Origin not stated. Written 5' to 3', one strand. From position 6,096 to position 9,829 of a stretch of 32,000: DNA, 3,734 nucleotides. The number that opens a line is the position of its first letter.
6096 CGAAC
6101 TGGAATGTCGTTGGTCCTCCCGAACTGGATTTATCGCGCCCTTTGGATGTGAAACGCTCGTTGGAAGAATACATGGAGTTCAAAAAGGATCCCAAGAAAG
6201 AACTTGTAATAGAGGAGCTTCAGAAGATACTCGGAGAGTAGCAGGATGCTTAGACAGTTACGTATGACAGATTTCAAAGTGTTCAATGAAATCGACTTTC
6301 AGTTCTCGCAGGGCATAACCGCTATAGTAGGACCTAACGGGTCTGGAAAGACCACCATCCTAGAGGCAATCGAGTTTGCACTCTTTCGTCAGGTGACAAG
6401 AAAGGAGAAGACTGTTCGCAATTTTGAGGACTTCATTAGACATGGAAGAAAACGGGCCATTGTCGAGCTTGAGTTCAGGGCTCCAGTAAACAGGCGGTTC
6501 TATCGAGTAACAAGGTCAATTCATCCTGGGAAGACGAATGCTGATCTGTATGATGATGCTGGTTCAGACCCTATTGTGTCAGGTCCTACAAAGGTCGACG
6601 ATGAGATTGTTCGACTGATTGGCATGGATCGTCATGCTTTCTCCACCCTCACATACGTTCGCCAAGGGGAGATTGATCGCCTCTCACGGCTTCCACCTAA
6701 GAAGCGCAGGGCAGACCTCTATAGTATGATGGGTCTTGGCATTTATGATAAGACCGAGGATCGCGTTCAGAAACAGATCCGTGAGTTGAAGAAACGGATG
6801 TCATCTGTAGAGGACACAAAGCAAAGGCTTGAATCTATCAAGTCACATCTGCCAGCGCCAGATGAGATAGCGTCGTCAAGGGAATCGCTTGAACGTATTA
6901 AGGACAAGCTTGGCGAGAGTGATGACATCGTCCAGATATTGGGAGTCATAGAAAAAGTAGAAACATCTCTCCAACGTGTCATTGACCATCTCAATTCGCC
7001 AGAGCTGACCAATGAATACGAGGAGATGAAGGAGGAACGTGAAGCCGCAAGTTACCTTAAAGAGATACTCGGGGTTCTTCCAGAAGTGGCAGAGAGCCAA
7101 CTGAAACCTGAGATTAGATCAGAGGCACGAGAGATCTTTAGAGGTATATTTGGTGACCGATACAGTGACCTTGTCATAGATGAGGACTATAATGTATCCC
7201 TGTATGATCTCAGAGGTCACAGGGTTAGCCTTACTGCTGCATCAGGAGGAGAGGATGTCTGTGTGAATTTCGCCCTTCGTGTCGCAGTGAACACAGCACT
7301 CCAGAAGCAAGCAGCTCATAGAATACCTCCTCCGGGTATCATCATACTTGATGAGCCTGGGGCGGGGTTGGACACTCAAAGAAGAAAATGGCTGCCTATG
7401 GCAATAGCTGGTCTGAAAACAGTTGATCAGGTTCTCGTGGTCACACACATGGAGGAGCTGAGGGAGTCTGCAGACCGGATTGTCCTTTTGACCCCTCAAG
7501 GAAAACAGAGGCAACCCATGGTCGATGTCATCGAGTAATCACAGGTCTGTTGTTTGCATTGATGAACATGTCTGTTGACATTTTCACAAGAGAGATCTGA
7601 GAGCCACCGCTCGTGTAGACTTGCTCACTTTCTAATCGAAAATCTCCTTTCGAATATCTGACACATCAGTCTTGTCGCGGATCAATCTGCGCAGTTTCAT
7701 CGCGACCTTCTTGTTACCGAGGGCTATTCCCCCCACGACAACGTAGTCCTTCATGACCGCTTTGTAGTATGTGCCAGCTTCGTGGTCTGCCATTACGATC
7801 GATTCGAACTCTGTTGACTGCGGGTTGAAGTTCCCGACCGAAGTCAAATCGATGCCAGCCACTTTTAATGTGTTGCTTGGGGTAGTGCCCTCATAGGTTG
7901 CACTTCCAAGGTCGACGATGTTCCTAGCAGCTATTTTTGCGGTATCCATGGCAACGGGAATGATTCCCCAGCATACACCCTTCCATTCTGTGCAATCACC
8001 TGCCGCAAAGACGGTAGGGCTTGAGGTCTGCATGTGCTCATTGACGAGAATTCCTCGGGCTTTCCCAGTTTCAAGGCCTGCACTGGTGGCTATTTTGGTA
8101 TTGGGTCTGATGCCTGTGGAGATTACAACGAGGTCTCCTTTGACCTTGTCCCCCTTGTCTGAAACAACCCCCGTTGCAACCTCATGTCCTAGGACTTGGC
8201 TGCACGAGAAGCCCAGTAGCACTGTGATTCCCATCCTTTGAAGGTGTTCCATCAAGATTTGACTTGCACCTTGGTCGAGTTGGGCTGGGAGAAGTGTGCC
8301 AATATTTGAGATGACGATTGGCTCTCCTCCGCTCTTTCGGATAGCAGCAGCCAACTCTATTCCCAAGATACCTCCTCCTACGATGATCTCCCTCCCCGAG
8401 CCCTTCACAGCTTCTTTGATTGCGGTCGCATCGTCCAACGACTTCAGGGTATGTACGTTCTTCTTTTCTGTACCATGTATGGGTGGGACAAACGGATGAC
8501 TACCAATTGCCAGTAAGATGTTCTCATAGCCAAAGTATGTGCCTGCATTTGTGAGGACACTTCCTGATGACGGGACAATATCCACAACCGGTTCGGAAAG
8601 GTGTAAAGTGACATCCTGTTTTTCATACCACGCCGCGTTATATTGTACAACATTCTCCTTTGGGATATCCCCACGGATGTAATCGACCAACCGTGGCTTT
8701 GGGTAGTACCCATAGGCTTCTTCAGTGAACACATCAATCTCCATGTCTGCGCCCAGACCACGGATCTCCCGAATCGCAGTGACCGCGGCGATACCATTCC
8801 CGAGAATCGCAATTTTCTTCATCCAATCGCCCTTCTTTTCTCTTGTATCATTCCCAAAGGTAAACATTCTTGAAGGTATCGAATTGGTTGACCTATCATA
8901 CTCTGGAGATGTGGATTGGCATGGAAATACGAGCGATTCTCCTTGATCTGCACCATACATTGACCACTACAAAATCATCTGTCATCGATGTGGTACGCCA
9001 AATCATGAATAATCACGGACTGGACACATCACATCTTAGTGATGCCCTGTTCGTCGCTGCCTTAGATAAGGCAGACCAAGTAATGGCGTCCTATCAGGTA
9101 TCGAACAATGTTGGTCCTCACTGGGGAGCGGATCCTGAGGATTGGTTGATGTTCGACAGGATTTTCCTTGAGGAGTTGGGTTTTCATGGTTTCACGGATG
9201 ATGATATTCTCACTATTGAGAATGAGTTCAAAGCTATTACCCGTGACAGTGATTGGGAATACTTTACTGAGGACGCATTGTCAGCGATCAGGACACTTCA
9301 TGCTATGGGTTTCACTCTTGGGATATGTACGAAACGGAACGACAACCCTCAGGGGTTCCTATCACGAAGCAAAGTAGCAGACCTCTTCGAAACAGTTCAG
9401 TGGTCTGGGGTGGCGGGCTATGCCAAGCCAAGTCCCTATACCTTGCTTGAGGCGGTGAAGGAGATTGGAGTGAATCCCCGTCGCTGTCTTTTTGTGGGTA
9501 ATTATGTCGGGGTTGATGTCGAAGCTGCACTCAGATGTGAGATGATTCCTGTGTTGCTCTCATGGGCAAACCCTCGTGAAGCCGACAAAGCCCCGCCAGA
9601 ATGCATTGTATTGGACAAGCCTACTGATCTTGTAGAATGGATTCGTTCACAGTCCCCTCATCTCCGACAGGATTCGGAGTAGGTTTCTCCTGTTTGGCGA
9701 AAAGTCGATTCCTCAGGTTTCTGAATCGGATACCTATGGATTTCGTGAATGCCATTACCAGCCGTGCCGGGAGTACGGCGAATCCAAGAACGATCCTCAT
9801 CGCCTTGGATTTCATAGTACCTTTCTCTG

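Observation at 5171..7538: Miniature, hook-less Mre11-Rad50-like complex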

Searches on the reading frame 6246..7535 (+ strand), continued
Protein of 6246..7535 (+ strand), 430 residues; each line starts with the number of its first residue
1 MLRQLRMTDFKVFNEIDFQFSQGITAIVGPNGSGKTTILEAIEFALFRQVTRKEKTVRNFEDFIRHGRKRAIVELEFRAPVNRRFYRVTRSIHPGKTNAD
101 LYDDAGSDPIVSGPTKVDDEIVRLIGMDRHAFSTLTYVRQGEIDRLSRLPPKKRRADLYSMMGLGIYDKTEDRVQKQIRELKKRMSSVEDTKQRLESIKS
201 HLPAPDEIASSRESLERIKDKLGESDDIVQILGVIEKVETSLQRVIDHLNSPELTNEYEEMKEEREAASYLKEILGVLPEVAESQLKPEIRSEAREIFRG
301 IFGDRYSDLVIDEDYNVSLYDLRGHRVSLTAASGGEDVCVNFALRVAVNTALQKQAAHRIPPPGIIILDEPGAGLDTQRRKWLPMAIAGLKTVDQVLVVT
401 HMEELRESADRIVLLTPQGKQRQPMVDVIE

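Call 43: list_cluster_members(proteins=[P0127, P0128, P0123, P0121, P0129, P0130, P0131, P0132, P0133, P0135])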
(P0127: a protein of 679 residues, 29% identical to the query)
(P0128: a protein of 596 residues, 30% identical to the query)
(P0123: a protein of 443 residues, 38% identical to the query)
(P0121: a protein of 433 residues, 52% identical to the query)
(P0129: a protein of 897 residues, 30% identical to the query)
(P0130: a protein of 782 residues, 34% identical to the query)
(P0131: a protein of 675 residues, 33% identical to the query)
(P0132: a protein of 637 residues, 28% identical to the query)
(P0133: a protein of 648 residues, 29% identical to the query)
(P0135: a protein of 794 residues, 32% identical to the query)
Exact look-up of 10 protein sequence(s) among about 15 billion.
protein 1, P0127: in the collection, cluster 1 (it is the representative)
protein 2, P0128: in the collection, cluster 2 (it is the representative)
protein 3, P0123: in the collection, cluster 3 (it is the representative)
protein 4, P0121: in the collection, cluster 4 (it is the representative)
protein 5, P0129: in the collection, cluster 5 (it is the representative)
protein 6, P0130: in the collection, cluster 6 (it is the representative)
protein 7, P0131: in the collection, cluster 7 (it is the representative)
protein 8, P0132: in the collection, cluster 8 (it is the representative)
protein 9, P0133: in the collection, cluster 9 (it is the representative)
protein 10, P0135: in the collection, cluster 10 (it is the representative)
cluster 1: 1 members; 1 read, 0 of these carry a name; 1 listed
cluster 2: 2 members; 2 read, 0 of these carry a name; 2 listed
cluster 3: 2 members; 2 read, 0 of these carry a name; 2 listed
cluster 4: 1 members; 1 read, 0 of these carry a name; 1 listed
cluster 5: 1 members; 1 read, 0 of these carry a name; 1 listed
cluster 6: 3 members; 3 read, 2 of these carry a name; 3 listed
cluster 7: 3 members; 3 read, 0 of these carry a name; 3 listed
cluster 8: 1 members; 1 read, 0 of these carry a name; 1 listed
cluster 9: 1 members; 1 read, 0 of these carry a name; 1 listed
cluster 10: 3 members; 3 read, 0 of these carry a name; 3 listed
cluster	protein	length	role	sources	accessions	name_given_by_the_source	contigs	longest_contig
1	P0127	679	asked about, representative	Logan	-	-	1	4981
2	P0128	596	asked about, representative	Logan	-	-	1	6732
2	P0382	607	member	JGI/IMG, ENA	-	-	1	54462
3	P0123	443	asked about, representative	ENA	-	-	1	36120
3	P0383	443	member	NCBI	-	-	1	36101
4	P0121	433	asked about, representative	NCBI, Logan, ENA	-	-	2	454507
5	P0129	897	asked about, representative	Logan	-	-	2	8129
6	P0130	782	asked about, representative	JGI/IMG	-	exonuclease SbcC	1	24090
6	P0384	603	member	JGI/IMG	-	exonuclease SbcC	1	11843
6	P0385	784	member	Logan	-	-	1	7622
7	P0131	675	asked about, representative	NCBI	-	-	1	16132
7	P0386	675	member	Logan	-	-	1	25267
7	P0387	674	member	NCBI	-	-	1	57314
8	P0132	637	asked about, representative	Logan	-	-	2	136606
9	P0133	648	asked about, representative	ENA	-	-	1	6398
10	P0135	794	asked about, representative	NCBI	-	-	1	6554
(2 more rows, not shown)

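Call 44: find_encoding_contigs(protein=P0382, flank=10000, max_places=2)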
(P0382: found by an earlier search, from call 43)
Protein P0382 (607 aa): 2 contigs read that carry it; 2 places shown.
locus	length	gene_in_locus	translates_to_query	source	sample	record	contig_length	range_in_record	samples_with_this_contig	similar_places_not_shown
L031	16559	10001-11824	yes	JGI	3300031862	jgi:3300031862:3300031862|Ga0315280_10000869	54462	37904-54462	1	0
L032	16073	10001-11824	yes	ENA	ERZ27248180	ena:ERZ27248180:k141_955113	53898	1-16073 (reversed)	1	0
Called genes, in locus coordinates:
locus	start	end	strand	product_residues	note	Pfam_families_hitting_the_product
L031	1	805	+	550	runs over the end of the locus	PF03483:B3_4, PF03484:B5, PF17759:tRNA_synthFbeta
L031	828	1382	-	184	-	-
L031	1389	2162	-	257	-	PF00142:Fer4_NifH (faint), PF01656:CbiA, PF06564:CBP_BcsQ, PF10609:ParA, PF13614:AAA_31, PF10609:ParA, PF13500:AAA_26 (weak)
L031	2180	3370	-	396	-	PF04218:CENP-B_N (faint), PF12824:MRP-L20 (faint), PF13936:HTH_38 (faint), PF13309:HTH_22 (faint), PF13551:HTH_29 (faint), PF02796:HTH_7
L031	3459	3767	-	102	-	-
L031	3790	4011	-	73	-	-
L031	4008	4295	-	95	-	-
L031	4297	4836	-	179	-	-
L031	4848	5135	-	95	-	PF01870:Hjc (weak)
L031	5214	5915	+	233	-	PF01638:HxlR (faint)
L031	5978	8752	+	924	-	PF02384:N6_Mtase, PF20473:MmeI_Mtase, PF07669:Eco57I, PF22837:M_Eco57I_C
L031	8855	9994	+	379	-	PF00149:Metallophos, PF12850:Metallophos_2 (weak)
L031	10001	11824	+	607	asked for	PF02463:SMC_N, PF13175:AAA_15, PF13476:AAA_23, PF13555:AAA_29 (weak), PF13304:AAA_21 (faint)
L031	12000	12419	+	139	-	-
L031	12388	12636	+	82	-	-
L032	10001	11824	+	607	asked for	PF02463:SMC_N, PF13175:AAA_15, PF13476:AAA_23, PF13555:AAA_29 (weak), PF13304:AAA_21 (faint)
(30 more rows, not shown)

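Call 49: search_protein_families(library=phrogs, proteins=[window:6246-7535:+], max_evalue=0.00001)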
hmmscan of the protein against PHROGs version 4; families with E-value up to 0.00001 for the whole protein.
window:6246-7535:+ (430 aa): 14 families
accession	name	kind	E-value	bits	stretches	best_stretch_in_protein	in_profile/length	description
phrog_77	-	DNA, RNA and nucleotide metabolism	7.7e-41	141.5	1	2-271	298-570/967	SbcC-like subunit of palindrome specific endonuclease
phrog_2392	-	moron, auxiliary metabolic gene and host takeover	9e-15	55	1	363-415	636-688/726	ABC transporter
phrog_3940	-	unknown function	3.6e-14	53.5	1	1-57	4-60/537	-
phrog_293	-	moron, auxiliary metabolic gene and host takeover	8.1e-14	51.6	2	362-420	566-625/1058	ABC transporter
phrog_7507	-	unknown function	1.9e-13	51.6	1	2-54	4-56/483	-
phrog_28217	-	DNA, RNA and nucleotide metabolism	4.5e-13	49.6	1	1-96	2-93/806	DNA repair exonuclease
phrog_8323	-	unknown function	1e-12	48.4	1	2-60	51-109/623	-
phrog_1499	-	unknown function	7.5e-12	46.2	1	3-269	6-249/427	-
phrog_5836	-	unknown function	2.6e-09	36.6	0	23-46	49-72/1071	-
phrog_19980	-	unknown function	8.2e-09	35.3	1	15-265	18-278/1068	-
phrog_9802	-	unknown function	1.2e-08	35.5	0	2-50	5-54/438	-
phrog_4747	-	unknown function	2e-08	34.8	1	2-78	3-76/610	-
phrog_16465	-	DNA, RNA and nucleotide metabolism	1.2e-06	28.8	0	3-134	6-124/491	exonuclease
phrog_10445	-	unknown function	1.6e-06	28.6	1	2-49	5-51/296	-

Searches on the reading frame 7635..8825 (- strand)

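Call 52: search_protein_families(library=pfam, proteins=[window:7635-8825:-], max_evalue=0.0001)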
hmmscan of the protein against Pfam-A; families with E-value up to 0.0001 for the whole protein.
window:7635-8825:- (397 aa): 4 families
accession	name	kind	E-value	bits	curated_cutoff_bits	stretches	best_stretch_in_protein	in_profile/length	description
PF07992.20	Pyr_redox_2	-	1.7e-52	179.1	26.1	1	4-286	2-278/291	Pyridine nucleotide-disulphide oxidoreductase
PF18267.7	Rubredoxin_C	-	2.8e-17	62.9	25.9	1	316-386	1-70/70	Rubredoxin NAD+ reductase C-terminal domain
PF00070.33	Pyr_redox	-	4e-12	46.9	22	1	147-217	3-72/82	Pyridine nucleotide-disulphide oxidoreductase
PF13738.12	Pyr_redox_3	-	3e-06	27.2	30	1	55-276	79-305/305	Pyridine nucleotide-disulphide oxidoreductase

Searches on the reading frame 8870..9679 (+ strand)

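Call 52: search_protein_families(library=pfam, proteins=[window:8870-9679:+], max_evalue=0.0001)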
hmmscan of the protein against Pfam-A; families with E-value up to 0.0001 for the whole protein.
window:8870-9679:+ (270 aa): 3 families
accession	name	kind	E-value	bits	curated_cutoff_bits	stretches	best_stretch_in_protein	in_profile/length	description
PF00702.32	Hydrolase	-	1.8e-17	64.8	26.4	1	20-221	1-188/191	haloacid dehalogenase-like hydrolase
PF13419.12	HAD_2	-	4.7e-12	46.8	23.8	1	23-224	1-172/178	Haloacid dehalogenase-like hydrolase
PF13242.12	Hydrolase_like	-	3.9e-05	23.9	22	1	185-230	3-48/75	HAD-hyrolase-like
